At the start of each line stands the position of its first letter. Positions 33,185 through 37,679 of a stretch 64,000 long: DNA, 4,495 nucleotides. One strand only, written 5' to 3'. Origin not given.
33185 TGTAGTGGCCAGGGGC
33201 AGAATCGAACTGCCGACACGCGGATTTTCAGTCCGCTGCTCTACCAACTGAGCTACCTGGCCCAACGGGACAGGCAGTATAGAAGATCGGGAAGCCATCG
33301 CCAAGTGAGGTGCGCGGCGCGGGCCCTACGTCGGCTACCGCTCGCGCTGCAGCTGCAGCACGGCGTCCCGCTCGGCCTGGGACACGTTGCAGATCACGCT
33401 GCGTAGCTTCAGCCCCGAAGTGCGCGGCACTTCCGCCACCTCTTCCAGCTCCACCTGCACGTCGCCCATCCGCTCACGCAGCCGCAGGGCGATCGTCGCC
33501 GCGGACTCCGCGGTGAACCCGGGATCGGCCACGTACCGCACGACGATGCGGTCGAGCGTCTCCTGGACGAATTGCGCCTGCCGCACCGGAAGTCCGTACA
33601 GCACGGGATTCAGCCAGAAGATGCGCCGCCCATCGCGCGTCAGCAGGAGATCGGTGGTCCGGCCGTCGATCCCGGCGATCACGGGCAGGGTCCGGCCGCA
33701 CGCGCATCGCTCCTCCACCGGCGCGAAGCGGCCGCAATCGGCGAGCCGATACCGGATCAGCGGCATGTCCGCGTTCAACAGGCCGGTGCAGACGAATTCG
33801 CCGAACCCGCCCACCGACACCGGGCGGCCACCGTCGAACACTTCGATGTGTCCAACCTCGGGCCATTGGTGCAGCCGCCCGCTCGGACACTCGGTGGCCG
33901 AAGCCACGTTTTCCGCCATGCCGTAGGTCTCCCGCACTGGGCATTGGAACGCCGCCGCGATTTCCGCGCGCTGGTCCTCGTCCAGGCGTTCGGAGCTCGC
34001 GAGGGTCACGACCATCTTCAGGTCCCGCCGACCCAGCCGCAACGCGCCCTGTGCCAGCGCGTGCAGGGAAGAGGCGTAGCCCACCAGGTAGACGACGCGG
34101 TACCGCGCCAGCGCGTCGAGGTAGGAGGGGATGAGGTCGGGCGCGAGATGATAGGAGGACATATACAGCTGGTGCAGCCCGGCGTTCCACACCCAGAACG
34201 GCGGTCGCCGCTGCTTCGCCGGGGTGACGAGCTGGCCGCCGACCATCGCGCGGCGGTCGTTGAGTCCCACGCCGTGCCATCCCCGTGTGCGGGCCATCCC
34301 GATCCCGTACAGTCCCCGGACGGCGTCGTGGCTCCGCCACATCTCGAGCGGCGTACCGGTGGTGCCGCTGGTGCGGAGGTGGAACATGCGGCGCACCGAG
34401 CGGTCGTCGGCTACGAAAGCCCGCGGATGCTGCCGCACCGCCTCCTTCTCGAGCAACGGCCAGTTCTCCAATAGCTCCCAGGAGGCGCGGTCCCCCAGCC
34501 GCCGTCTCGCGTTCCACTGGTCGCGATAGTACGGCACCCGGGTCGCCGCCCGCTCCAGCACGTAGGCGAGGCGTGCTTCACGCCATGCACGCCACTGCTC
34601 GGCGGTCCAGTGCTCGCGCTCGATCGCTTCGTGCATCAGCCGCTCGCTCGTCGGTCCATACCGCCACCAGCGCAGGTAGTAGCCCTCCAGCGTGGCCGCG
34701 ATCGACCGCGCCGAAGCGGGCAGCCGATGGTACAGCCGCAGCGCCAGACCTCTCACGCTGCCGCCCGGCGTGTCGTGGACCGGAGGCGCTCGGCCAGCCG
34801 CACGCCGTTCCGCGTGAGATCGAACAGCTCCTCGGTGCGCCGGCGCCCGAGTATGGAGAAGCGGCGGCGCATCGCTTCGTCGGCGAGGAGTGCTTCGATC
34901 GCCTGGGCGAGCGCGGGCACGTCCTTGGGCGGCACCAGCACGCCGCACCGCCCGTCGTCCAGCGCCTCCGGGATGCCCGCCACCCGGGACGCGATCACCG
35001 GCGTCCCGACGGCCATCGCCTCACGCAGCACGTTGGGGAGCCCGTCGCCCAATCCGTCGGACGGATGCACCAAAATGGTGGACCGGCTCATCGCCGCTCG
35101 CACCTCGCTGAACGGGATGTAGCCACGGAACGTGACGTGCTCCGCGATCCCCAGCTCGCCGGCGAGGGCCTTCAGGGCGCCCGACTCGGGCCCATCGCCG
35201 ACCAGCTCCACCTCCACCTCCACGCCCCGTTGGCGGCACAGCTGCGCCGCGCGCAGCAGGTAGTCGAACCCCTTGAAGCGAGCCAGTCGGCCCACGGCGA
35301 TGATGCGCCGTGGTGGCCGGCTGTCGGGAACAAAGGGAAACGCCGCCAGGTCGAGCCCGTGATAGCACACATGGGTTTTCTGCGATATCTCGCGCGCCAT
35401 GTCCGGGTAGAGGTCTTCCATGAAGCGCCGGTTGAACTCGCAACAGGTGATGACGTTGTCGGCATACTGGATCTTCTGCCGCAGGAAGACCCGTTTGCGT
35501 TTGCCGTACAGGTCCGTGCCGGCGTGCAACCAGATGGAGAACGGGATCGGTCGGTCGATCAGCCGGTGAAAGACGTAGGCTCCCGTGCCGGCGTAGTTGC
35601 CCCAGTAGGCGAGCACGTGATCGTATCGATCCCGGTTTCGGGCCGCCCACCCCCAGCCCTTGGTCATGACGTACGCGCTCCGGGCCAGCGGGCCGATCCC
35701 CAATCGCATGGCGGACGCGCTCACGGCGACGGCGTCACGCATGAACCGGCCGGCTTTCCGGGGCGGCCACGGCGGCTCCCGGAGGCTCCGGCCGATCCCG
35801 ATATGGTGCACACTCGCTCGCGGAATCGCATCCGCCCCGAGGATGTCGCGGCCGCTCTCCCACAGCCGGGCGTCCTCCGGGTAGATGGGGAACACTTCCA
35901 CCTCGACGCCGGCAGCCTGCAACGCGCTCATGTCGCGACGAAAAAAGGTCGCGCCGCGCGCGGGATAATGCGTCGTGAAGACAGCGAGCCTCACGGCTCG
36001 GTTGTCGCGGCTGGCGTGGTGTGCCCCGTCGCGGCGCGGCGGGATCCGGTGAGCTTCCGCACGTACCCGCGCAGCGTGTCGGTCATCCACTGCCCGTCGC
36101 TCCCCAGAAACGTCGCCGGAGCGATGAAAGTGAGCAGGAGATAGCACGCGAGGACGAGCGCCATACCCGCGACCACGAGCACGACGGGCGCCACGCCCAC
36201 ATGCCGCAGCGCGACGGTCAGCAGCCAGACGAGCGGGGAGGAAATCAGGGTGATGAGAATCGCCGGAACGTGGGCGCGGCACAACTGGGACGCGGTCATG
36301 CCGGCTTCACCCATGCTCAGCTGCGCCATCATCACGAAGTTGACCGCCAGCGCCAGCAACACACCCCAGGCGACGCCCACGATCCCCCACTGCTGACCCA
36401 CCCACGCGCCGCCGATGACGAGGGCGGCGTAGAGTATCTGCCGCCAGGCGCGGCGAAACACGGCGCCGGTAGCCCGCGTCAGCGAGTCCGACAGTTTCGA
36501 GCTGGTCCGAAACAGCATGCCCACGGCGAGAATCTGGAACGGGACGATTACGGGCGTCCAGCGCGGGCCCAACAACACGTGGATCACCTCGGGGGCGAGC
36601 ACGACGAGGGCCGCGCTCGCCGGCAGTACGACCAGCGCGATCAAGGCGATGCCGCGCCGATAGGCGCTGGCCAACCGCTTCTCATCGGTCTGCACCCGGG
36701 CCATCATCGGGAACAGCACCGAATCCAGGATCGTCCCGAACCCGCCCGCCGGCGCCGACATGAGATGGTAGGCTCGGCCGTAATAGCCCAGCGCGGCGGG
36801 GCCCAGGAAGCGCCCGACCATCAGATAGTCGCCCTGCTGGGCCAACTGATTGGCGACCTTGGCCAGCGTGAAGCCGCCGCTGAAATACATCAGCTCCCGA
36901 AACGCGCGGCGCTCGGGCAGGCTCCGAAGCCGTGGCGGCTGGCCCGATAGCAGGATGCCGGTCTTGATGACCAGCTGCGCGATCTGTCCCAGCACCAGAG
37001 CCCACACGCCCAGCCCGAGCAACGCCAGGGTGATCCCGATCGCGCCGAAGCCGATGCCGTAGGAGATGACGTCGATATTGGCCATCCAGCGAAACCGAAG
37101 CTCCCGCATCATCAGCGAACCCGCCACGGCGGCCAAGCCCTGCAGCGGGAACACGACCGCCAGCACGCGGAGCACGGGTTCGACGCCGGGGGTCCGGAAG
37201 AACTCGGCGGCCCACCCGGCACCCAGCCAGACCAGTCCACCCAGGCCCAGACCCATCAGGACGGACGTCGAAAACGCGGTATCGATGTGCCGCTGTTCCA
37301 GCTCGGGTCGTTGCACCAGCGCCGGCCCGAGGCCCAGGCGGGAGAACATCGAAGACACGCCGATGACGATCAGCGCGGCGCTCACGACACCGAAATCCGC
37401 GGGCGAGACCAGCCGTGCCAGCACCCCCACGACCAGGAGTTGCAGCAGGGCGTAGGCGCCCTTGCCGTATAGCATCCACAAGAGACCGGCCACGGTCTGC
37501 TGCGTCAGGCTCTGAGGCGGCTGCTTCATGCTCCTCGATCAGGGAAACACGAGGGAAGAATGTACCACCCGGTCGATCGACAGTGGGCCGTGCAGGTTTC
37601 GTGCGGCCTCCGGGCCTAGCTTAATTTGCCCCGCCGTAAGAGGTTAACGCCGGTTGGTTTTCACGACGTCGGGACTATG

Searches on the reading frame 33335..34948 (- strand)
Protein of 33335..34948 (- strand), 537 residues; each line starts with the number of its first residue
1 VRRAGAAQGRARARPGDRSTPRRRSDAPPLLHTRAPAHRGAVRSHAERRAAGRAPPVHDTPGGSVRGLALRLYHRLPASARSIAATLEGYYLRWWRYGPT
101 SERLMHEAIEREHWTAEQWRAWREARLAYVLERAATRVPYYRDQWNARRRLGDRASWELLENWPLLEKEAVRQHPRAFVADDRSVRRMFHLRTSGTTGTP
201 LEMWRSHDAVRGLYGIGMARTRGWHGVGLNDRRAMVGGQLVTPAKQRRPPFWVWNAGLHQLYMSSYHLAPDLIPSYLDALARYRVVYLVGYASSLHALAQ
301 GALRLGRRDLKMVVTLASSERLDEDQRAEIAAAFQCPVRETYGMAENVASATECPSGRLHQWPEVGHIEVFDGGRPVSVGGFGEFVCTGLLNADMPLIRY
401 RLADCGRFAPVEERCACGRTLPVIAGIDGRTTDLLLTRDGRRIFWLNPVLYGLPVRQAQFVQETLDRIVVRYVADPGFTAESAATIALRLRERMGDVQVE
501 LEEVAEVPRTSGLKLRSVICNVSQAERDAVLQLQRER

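Call 8: search_protein_families(library=pfam, proteins=[window:33335-34948:-], max_evalue=0.01)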
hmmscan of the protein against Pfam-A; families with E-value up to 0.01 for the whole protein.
window:33335-34948:- (537 aa): 1 family
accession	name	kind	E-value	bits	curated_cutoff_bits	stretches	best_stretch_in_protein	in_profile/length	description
PF00501.34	AMP-binding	-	1.1e-07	31.4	29.9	1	189-358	166-337/384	AMP-binding enzyme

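Call 12: find_related_loci(query=window:33335-34948:-, collection=genome_contigs, flank=10000)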
Query window:33335-34948:- (537 aa) in genome_contigs; peptide patterns used: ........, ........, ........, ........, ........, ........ (x = any residue, [..] = any of these).
341 stretches matched a pattern; 245 encode a relative of the query (tblastn E <= 1e-3); the best 80 are kept; 79 distinct loci.
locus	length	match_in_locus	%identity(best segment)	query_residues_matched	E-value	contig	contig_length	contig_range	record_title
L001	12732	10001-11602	89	4-537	0e+0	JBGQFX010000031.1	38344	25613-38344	MAG: Gemmatimonadota bacterium isolate OBJ2_061818_090_41 k141_633804_length_38344_cov_13.1152, whole genome shotgun seq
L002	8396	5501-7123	83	1-537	0e+0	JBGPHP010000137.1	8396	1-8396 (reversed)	MAG: Gemmatimonadota bacterium isolate OBJ_0618_7090110_355 k141_8639120_length_8396_cov_93.1624, whole genome shotgun s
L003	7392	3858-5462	75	1-534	0e+0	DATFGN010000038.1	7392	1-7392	MAG TPA_asm: Gemmatimonadales bacterium isolate SMAG_U8664 k141_1626401, whole genome shotgun sequence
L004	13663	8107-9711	67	1-531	0e+0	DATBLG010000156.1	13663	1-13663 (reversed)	MAG TPA_asm: Gemmatimonadales bacterium isolate SMAG_U3966 k141_2022825, whole genome shotgun sequence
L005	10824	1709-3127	65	57-529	0e+0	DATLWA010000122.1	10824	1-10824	MAG TPA_asm: Gemmatimonadales bacterium isolate SMAG_U13206 k141_289938, whole genome shotgun sequence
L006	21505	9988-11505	61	10-527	0e+0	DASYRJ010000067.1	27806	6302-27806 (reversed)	MAG TPA_asm: Gemmatimonadales bacterium isolate SMAG_U4508 k141_4039578, whole genome shotgun sequence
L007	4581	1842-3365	61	35-531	0e+0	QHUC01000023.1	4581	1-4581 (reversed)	MAG: Gemmatimonadetes bacterium isolate AG37 14_0929_12_40cm_scaffold_19816_curated, whole genome shotgun sequence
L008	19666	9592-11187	62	34-531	0e+0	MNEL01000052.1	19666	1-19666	MAG: Gemmatimonadetes bacterium 13_1_40CM_69_22 13_1_40cm_scaffold_1510, whole genome shotgun sequence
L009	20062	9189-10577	64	68-530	0e+0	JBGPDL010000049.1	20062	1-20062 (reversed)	MAG: Gemmatimonadota bacterium isolate OBJ_0618_050_25 k141_3129168_length_20062_cov_23.1742, whole genome shotgun seque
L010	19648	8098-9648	59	5-526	0e+0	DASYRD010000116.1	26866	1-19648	MAG TPA_asm: Gemmatimonadales bacterium isolate SMAG_U4502 k141_195727, whole genome shotgun sequence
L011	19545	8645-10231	61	33-527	0e+0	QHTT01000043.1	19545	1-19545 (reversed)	MAG: Gemmatimonadetes bacterium isolate AG45 14_1009_05_20cm_scaffold_1123_curated, whole genome shotgun sequence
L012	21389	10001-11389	63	65-527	0e+0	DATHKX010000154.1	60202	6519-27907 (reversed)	MAG TPA_asm: Gemmatimonadales bacterium isolate SMAG_U12591 k141_193294, whole genome shotgun sequence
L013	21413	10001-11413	63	62-530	0e+0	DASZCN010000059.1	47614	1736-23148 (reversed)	MAG TPA_asm: Gemmatimonadales bacterium isolate SMAG_U6443 k141_15320, whole genome shotgun sequence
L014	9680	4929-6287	64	63-525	0e+0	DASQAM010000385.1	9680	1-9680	MAG TPA_asm: Gemmatimonadales bacterium isolate SMAG_U11645 k141_1153952, whole genome shotgun sequence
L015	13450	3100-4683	60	34-527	0e+0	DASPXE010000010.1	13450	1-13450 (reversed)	MAG TPA_asm: Gemmatimonadales bacterium isolate SMAG_U11559 k141_258467, whole genome shotgun sequence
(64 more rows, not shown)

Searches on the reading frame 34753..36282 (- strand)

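Call 8: search_protein_families(library=pfam, proteins=[window:34753-36282:-], max_evalue=0.01)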
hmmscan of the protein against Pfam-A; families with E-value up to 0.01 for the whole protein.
window:34753-36282:- (509 aa): 4 families
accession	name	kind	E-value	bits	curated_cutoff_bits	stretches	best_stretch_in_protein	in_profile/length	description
PF13692.12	Glyco_trans_1_4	-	1.3e-37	129.7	27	1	325-468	2-142/142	Glycosyl transferases group 1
PF00534.26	Glycos_transf_1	-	2e-35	122.3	26.4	1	324-480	15-170/172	Glycosyl transferases group 1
PF13524.12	Glyco_trans_1_2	-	1.7e-09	38.2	25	1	372-485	27-131/144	Glycosyl transferase-like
PF20706.3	GT4-conflict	-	2e-09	37.3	26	1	305-467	176-356/385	Family 4 Glycosyltransferase in conflict systems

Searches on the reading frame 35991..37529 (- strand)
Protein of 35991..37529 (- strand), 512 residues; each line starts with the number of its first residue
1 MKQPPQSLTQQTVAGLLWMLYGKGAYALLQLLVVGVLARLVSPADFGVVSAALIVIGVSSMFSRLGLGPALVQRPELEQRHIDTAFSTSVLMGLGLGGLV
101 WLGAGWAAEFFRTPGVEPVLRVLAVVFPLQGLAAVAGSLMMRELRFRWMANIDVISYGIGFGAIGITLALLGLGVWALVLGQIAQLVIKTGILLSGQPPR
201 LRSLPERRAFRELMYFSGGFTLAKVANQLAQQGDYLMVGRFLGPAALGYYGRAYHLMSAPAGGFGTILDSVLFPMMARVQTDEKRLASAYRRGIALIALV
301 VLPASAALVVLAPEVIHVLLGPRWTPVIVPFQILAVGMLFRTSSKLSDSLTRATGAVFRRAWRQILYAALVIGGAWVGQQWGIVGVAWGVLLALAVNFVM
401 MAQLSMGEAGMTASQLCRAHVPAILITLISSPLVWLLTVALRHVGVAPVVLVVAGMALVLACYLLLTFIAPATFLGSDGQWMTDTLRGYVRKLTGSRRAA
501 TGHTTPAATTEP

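Call 8: search_protein_families(library=pfam, proteins=[window:35991-37529:-], max_evalue=0.01)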
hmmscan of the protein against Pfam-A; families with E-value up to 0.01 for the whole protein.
window:35991-37529:- (512 aa): 2 families
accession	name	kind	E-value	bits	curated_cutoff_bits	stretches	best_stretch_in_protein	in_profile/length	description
PF13440.11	Polysacc_synt_3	-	1.9e-80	270.7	23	1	36-328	1-292/293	Polysaccharide biosynthesis protein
PF01943.22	Polysacc_synt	-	6.3e-36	124.7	28.2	1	14-279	3-273/274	Polysaccharide biosynthesis protein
